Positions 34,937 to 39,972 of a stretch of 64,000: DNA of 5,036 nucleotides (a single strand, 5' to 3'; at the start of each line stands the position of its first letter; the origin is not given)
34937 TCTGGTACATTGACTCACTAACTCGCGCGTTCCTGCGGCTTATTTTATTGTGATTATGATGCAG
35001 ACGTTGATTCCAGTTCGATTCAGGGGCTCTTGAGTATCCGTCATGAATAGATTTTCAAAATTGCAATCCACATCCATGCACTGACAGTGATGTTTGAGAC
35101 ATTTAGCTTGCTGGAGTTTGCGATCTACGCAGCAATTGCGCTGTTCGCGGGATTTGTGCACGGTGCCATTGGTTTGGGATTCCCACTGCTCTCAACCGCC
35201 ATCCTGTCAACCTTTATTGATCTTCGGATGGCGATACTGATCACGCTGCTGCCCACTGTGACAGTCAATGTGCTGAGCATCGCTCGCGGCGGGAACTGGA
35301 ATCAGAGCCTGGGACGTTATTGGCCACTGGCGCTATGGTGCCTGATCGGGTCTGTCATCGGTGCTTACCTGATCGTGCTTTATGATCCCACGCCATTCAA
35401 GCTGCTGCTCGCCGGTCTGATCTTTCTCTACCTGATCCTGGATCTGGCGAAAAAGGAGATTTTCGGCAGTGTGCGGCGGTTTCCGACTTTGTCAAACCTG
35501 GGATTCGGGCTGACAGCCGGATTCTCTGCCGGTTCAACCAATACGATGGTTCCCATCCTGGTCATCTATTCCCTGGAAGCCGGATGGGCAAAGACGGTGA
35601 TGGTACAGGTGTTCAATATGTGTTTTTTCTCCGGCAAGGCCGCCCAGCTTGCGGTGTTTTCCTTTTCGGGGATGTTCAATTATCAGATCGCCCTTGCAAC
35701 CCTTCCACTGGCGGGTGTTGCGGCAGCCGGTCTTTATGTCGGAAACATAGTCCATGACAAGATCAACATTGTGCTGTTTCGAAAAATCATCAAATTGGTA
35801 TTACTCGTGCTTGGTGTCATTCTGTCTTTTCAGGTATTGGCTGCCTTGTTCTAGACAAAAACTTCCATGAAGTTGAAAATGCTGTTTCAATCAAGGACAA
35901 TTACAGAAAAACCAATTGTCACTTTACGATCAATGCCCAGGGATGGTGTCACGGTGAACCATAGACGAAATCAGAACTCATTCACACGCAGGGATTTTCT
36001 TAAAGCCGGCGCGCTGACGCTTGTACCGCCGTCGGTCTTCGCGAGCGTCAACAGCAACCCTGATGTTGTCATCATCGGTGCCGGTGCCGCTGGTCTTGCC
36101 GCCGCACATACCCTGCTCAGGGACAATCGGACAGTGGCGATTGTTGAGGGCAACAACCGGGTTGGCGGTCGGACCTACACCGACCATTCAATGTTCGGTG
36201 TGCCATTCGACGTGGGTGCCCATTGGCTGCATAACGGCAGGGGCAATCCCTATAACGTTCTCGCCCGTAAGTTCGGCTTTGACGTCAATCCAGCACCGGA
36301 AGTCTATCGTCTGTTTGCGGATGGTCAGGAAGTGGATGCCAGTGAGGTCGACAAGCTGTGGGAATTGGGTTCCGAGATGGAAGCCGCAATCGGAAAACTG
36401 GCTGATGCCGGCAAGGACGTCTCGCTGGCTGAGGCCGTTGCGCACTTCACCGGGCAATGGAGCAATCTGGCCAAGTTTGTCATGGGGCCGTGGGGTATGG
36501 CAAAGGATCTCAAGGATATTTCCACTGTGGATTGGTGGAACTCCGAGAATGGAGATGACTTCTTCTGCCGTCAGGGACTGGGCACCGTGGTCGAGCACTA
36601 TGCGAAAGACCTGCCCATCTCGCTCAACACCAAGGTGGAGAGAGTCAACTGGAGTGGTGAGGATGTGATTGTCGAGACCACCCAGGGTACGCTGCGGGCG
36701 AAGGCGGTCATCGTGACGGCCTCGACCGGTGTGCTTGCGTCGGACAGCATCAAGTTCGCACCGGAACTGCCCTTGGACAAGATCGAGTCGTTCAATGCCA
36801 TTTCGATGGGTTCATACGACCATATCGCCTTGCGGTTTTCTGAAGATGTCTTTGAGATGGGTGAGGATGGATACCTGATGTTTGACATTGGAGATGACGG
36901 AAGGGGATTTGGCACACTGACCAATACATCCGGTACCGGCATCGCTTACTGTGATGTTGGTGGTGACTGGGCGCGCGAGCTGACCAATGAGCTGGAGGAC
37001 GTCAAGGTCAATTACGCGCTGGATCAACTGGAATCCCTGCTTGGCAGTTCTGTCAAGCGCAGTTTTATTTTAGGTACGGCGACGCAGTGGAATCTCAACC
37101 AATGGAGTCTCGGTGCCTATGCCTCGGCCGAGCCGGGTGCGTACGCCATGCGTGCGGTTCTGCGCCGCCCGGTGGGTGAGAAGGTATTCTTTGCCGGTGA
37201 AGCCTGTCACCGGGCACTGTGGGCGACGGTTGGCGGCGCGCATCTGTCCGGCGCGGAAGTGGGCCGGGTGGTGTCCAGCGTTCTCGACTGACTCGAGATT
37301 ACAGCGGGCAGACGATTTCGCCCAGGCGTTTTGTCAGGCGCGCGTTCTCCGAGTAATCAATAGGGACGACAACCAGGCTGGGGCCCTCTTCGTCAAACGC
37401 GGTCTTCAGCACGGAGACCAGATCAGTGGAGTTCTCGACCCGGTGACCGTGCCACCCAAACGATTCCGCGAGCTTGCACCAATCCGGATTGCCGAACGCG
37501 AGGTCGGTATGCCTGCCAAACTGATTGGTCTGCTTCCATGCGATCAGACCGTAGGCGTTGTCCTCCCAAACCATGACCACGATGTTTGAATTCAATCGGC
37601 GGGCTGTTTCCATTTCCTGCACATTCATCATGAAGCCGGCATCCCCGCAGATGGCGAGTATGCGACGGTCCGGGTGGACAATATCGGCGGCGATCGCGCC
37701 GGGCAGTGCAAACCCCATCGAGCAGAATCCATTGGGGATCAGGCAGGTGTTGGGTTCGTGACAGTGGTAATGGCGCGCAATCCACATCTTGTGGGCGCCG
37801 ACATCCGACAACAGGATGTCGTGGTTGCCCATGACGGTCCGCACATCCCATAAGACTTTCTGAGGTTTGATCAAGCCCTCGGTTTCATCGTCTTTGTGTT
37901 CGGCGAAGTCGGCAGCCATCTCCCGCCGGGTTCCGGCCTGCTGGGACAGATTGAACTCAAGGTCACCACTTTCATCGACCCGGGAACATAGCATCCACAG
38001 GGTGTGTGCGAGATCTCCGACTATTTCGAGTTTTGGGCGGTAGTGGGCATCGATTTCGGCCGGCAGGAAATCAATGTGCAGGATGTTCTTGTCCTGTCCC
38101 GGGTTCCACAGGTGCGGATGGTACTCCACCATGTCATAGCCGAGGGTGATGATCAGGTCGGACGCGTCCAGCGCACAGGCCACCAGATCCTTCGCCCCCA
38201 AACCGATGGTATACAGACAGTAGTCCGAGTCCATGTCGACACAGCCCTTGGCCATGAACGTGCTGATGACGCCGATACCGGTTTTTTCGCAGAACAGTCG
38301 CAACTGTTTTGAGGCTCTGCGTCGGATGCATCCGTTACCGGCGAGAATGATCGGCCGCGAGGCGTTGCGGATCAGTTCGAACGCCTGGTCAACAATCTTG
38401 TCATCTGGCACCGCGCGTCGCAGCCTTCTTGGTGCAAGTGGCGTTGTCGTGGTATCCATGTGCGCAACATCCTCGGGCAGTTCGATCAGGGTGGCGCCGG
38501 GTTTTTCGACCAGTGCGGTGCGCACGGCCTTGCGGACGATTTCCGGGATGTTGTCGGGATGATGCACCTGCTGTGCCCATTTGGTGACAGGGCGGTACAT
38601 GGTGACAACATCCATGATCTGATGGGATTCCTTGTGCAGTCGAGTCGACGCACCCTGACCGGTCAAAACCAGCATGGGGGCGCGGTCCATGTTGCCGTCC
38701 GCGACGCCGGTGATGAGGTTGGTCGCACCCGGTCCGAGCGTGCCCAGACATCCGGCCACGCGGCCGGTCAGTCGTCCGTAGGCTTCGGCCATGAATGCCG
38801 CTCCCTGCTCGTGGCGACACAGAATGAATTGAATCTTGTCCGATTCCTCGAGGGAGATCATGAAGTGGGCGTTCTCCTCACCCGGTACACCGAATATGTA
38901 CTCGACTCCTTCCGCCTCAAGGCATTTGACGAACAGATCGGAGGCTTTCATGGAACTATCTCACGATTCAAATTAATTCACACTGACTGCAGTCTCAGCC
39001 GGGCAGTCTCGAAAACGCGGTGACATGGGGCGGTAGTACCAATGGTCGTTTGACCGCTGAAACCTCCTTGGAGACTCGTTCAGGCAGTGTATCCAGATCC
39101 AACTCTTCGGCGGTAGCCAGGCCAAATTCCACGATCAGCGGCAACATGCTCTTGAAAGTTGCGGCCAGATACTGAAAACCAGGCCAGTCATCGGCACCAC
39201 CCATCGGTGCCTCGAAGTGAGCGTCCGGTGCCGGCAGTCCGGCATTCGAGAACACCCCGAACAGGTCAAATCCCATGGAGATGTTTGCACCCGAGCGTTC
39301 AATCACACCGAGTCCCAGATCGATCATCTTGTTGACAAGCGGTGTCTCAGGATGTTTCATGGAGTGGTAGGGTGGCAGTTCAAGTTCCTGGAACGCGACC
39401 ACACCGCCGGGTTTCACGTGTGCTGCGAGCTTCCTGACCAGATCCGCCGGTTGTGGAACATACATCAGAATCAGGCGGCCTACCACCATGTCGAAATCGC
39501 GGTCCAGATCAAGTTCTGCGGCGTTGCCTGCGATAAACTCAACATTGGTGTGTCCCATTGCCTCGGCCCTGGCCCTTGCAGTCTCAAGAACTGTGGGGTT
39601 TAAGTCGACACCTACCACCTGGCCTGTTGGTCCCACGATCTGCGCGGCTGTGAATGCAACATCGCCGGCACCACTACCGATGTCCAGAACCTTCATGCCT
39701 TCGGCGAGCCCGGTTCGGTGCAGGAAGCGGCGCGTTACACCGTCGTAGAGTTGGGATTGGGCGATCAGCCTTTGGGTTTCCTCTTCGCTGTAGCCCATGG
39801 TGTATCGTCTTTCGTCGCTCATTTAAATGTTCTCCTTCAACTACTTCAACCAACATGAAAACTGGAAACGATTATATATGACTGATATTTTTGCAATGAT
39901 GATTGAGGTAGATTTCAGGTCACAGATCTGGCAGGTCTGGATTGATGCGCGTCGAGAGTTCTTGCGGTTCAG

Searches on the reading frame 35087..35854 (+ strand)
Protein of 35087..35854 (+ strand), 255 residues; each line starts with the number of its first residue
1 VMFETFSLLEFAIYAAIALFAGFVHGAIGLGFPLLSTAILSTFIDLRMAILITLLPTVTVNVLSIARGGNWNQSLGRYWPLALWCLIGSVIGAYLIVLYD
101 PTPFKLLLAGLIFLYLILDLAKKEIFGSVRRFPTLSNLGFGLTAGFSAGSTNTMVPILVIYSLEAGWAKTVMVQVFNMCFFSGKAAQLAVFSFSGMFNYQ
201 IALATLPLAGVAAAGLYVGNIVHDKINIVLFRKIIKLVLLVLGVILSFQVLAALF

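Call 70: search_protein_families(library=pfam, proteins=[window:35087-35854:+], max_evalue=0.001)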
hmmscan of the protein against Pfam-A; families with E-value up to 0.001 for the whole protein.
window:35087-35854:+ (255 aa): 1 family
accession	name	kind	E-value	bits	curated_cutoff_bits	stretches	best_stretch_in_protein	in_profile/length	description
PF01925.25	TauE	-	1.3e-21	77.9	32.6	1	15-244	2-235/237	Sulfite exporter TauE/SafE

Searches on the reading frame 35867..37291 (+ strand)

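Call 70: search_protein_families(library=pfam, proteins=[window:35867-37291:+], max_evalue=0.001)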
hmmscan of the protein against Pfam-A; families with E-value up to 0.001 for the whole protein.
window:35867-37291:+ (474 aa): 9 families
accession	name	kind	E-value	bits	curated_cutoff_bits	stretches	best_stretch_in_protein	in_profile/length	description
PF01593.30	Amino_oxidase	-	5.1e-51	174.8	19.8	1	75-465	2-438/443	Flavin containing amine oxidoreductase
PF13450.12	NAD_binding_8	-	1.2e-15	58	21.9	1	69-125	1-56/68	NAD(P)-binding Rossmann-like domain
PF13738.12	Pyr_redox_3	-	5.7e-09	36.1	30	1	247-284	94-131/305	Pyridine nucleotide-disulphide oxidoreductase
PF07992.20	Pyr_redox_2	-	9.5e-09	35.5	26.1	1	66-108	2-45/291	Pyridine nucleotide-disulphide oxidoreductase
PF00890.30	FAD_binding_2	-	7.5e-08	32.4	20.4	1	66-103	1-38/414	FAD binding domain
PF01266.30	DAO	-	1e-07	32.3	27.9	1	66-110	1-46/353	FAD dependent oxidoreductase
PF12831.13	FAD_oxidored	-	4.7e-07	29.9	27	1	66-102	1-37/416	FAD dependent oxidoreductase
PF03486.20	HI0933_like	-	6.4e-07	29.5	50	1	66-101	2-37/244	HI0933-like protein Rossmann domain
PF01946.23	Thi4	-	5.8e-05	22.9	26.2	1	65-110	18-64/235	Thi4 family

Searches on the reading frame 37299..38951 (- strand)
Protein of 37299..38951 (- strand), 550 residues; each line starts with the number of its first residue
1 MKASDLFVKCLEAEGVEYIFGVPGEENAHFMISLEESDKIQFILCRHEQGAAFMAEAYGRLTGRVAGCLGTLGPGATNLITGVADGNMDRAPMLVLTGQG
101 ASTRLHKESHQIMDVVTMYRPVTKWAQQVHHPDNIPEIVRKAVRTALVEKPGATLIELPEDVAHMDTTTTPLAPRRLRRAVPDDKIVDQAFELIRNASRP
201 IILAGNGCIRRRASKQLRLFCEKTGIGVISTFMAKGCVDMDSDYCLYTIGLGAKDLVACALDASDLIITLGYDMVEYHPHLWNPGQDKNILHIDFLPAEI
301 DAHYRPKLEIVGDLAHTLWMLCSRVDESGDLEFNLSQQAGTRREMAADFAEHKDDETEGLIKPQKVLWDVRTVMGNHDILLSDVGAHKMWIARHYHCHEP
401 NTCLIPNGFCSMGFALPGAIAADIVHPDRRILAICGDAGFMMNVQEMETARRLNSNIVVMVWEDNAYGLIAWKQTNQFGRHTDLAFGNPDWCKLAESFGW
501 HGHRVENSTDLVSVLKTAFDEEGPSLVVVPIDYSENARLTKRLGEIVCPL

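Call 70: search_protein_families(library=pfam, proteins=[window:37299-38951:-], max_evalue=0.001)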
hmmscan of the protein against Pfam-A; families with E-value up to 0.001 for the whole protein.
window:37299-38951:- (550 aa): 3 families
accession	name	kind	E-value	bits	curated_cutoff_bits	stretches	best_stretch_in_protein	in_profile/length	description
PF02775.26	TPP_enzyme_C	-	4.9e-43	147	21.9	1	383-529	1-151/151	Thiamine pyrophosphate enzyme, C-terminal TPP binding domain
PF02776.23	TPP_enzyme_N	-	1.9e-37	128.1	26.8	1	1-117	1-118/119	Thiamine pyrophosphate enzyme, N-terminal TPP binding domain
PF00205.28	TPP_enzyme_M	-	2.9e-31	108.4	30.4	1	187-321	1-137/137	Thiamine pyrophosphate enzyme, central domain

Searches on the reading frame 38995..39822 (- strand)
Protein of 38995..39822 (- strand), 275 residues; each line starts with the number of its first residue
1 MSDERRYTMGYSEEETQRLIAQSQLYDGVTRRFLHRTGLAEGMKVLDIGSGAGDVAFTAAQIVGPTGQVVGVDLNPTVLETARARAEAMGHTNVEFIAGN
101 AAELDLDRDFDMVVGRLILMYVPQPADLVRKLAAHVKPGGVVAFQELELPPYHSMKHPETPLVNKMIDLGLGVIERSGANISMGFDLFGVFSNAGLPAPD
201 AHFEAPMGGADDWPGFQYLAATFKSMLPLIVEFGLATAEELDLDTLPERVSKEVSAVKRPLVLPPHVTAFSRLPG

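Call 70: search_protein_families(library=pfam, proteins=[window:38995-39822:-], max_evalue=0.001)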
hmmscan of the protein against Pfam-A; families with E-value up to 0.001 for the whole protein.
window:38995-39822:- (275 aa): 15 families
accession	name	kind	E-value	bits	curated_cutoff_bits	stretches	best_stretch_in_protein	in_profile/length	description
PF13847.12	Methyltransf_31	-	1e-23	84.1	27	1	41-148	3-113/145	Methyltransferase domain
PF13649.12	Methyltransf_25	-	1e-18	68.2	27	1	45-140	1-97/97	Methyltransferase domain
PF01209.24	Ubie_methyltran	-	1.2e-17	64.4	20.1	1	36-153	42-160/233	ubiE/COQ5 methyltransferase family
PF08241.18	Methyltransf_11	-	8.9e-16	58.7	21.2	1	46-144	1-95/95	Methyltransferase domain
PF08242.18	Methyltransf_12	-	1.2e-14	55.2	30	1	46-142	1-98/98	Methyltransferase domain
PF13489.12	Methyltransf_23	-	3.7e-13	50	27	1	31-149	10-121/164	Methyltransferase domain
PF01135.25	PCMT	-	1.2e-10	41.9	20.3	1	33-100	68-132/210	Protein-L-isoaspartate(D-aspartate) O-methyltransferase (PCMT)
PF05175.20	MTS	-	2.6e-07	30.9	23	1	40-114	30-103/170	Methyltransferase small domain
PF02353.26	CMAS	-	2.8e-06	27.3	27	1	6-146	30-166/273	Mycolic acid cyclopropane synthetase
PF01728.25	FtsJ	-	9.4e-06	26.1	24.1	1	35-114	14-96/181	FtsJ-like methyltransferase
PF02390.23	Methyltransf_4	-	1.7e-05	24.8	24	1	44-104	4-63/173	Putative methyltransferase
PF06325.19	PrmA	-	2.4e-05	24.4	22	1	40-143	160-257/296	Ribosomal protein L11 methyltransferase (PrmA)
PF13679.12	Methyltransf_32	-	6.7e-05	23.3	27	1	41-114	25-106/143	Methyltransferase domain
PF01739.24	CheR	-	0.00011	22.2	27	0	92-142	118-171/195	CheR methyltransferase, SAM binding domain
PF02475.24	TRM5-TYW2_MTfase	-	0.00088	19.7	28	0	40-147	35-138/164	TRM5/TYW2 methyltransferase domain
